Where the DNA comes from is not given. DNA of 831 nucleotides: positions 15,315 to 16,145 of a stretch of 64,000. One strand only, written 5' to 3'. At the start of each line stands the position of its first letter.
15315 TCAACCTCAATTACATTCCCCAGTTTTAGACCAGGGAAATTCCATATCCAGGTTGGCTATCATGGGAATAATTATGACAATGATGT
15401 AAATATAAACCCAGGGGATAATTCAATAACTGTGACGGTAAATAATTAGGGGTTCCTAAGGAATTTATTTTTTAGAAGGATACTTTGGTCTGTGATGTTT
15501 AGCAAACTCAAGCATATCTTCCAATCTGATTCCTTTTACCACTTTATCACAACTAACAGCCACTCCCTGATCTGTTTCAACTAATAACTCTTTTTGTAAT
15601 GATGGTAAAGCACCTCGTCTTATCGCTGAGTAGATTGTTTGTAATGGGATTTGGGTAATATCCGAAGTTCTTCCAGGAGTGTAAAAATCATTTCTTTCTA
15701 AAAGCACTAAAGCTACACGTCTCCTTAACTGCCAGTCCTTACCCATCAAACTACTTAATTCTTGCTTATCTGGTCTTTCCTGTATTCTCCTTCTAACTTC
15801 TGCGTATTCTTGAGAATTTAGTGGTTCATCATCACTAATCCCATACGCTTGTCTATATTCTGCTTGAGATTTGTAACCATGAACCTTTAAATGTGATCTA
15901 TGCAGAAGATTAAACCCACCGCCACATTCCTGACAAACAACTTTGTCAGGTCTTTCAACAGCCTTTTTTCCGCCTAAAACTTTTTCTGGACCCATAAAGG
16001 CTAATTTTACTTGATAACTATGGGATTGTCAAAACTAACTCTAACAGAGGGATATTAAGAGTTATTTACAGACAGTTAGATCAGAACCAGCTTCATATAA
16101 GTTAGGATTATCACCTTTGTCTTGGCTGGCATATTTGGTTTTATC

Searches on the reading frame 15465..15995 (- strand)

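Call 37: search_protein_families(library=pfam, proteins=[window:15465-15995:-], max_evalue=0.01)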
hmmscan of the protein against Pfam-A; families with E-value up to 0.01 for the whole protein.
window:15465-15995:- (176 aa): 1 family
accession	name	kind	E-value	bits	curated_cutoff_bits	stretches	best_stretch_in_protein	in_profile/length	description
PF05443.17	ROS_MUCR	-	8.5e-12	45.6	25.4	1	10-71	57-116/123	ROS/MUCR transcriptional regulator protein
